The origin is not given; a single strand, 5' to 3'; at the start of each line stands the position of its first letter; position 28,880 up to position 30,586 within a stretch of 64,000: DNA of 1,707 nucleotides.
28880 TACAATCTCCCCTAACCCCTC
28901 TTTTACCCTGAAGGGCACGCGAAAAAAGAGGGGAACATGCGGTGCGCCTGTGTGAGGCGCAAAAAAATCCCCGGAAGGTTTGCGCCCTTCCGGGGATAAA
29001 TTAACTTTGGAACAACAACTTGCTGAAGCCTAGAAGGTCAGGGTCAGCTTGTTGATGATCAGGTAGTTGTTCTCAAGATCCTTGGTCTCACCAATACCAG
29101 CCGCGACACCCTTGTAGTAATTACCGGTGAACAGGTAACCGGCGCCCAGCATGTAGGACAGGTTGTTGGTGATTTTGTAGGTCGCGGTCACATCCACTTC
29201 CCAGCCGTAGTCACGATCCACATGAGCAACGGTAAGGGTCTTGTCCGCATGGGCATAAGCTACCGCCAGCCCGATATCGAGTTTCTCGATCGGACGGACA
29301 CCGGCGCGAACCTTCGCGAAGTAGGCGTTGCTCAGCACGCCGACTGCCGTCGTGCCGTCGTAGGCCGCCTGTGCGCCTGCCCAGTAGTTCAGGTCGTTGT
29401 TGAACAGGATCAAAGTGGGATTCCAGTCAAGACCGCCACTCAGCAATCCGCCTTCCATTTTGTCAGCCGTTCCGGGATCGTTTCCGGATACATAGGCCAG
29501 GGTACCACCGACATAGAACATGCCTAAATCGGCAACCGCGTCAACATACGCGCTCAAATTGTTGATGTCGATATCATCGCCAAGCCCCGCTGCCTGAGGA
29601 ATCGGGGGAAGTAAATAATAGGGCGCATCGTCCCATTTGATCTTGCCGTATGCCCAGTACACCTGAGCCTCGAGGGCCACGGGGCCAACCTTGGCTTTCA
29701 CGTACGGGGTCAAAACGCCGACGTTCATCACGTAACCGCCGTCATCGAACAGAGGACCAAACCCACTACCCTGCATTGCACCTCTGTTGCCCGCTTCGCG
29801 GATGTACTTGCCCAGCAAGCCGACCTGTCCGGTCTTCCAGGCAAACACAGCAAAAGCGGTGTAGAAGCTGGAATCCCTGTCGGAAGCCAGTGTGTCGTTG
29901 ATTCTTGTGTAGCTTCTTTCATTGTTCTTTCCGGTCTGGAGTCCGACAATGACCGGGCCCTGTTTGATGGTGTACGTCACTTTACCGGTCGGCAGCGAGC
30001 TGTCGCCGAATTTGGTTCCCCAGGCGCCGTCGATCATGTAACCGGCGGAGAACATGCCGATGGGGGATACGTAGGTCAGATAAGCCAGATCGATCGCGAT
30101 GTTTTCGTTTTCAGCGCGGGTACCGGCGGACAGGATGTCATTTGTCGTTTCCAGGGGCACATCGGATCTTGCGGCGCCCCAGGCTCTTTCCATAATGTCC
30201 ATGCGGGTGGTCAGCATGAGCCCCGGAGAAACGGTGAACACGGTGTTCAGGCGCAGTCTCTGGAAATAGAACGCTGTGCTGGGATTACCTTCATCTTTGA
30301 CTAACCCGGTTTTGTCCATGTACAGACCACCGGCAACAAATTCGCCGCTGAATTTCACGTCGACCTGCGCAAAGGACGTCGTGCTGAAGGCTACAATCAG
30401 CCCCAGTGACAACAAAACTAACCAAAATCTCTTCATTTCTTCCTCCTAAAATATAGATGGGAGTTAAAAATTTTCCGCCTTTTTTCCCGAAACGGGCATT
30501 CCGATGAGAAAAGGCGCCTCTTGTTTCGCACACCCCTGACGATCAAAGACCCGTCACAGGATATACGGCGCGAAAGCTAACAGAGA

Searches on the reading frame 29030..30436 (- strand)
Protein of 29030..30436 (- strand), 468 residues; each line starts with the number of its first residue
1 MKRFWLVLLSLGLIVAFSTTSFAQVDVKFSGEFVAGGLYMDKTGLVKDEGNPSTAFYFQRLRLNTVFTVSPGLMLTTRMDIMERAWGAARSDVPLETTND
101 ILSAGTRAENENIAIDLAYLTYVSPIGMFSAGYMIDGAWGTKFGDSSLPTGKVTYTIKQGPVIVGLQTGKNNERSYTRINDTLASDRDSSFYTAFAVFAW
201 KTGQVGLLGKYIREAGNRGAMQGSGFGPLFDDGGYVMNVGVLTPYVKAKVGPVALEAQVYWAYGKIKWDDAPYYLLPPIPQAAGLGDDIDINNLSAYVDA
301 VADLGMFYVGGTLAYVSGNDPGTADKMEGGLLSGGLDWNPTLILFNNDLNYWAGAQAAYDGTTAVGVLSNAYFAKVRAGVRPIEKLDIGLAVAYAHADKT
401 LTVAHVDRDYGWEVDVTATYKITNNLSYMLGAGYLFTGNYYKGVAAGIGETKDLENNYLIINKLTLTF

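Call 24: search_protein_families(library=pfam, proteins=[window:29030-30436:-], max_evalue=0.00001)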
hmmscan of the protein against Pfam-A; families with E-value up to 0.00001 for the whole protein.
window:29030-30436:- (468 aa): 0 families

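Call 51: find_homologous_proteins(query=window:29030-30436:-)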
Query window:29030-30436:- (468 aa): 1614 proteins with E <= 0.001 among 8000 candidates; the best 120 are listed.
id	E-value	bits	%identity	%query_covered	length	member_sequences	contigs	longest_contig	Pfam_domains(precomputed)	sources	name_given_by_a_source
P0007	0.0e+0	1053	100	100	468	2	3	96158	-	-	-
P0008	9.7e-218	742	72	100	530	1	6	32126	-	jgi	jgi:hypothetical protein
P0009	1.8e-172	593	61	100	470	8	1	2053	-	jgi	jgi:hypothetical protein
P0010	3.1e-171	589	61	100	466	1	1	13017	-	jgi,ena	-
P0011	2.1e-170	586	60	100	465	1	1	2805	-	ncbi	-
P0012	7.3e-170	584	60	100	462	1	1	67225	-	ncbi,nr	ncbi:MAG: hypothetical protein EG826_00145 [Deltaproteobacteria bacterium]|nr:hypothetical protein [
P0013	1.2e-169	583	60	100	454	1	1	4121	-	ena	-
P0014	1.2e-168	580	59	100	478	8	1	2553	-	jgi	-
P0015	1.8e-168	580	61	100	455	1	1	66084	-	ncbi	-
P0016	3.0e-168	579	62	100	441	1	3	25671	-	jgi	jgi:hypothetical protein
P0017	4.3e-167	575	55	100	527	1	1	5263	-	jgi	-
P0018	1.9e-166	573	61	100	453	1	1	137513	-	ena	-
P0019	2.7e-165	569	59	100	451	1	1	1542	-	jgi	-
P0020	3.1e-165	569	60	100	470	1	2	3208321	-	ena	-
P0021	6.2e-165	568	61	100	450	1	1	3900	-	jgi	-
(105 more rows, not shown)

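Call 52: find_encoding_contigs(protein=P0008, flank=3000, max_places=2)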
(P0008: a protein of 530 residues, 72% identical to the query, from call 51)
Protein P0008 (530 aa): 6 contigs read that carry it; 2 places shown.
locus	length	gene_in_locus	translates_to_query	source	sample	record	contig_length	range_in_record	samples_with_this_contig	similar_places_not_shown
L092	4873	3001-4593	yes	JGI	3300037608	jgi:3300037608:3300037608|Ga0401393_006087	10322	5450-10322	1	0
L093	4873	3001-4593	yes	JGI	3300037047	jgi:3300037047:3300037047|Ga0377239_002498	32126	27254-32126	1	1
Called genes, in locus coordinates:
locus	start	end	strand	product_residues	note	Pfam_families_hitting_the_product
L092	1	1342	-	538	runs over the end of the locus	PF00753:Lactamase_B (faint), PF12706:Lactamase_B_2 (faint), PF16661:Lactamase_B_6 (weak), PF10996:Beta-Casp, PF07521:RMMBL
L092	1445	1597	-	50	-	-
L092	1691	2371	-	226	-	PF07238:PilZ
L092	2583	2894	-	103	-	-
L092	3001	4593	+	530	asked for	-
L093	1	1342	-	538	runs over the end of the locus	PF00753:Lactamase_B (faint), PF12706:Lactamase_B_2 (faint), PF16661:Lactamase_B_6 (weak), PF10996:Beta-Casp, PF07521:RMMBL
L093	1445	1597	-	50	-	-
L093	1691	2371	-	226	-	PF07238:PilZ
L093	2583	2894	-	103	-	-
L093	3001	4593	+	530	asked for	-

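Call 53: find_encoding_contigs(protein=P0012, flank=3000, max_places=1)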
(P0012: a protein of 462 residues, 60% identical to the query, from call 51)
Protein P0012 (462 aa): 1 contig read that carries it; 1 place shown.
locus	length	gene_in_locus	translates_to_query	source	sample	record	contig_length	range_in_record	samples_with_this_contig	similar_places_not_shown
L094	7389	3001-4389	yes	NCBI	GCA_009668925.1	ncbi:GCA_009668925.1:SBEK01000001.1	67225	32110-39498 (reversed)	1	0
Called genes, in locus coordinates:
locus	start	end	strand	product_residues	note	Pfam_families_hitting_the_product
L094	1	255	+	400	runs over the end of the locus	PF12832:MFS_1_like (faint), PF07690:MFS_1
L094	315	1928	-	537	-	PF00753:Lactamase_B, PF23023:Anti-Pycsar_Apyc1 (faint), PF12706:Lactamase_B_2 (faint), PF16661:Lactamase_B_6, PF10996:Beta-Casp, PF07521:RMMBL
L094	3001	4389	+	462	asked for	-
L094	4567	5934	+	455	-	-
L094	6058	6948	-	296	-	PF13145:Rotamase_2, PF13616:Rotamase_3, PF00639:Rotamase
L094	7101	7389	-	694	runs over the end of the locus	PF02629:CoA_binding, PF13380:CoA_binding_2, PF19045:Ligase_CoA_2 (faint), PF13607:Succ_CoA_lig, PF13549:ATP-grasp_5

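Call 54: find_encoding_contigs(protein=P0015, flank=3000, max_places=1)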
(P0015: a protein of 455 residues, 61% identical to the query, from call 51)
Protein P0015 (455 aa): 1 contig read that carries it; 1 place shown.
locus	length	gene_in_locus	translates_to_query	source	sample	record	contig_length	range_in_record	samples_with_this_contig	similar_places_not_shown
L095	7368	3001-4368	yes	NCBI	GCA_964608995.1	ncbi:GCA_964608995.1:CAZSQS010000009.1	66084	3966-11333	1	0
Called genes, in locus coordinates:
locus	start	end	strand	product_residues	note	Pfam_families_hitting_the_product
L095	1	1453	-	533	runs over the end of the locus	PF00753:Lactamase_B, PF23023:Anti-Pycsar_Apyc1 (weak), PF12706:Lactamase_B_2 (faint), PF16661:Lactamase_B_6, PF10996:Beta-Casp, PF07521:RMMBL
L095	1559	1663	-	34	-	-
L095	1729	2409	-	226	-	PF07238:PilZ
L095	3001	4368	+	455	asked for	-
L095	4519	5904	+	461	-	PF14821:Thr_synth_N, PF00291:PALP, PF24857:THR4_C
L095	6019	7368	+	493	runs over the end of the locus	PF01336:tRNA_anti-codon, PF00152:tRNA-synt_2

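Call 55: find_encoding_contigs(protein=P0016, flank=3000, max_places=1)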
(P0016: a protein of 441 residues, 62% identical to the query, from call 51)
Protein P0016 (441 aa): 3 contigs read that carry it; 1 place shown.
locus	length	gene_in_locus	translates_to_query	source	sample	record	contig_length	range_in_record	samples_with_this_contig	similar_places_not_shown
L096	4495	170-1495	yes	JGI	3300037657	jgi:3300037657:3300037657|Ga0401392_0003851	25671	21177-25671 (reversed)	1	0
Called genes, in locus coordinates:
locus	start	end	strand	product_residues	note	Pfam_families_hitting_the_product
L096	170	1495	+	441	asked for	-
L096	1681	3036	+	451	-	-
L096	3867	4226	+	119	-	PF21984:DnaD_N (faint), PF01047:MarR (faint), PF12802:MarR_2 (weak), PF13412:HTH_24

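Call 65: search_protein_families(library=ncbifam, proteins=[window:29030-30436:-], max_evalue=0.00001)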
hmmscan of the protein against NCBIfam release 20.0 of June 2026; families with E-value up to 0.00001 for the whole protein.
window:29030-30436:- (468 aa): 1 family
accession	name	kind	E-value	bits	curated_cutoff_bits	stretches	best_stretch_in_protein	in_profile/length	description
NF033939.0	DESULF_POR1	subfamily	7e-14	51.4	250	1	1-125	1-113/454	outer membrane homotrimeric porin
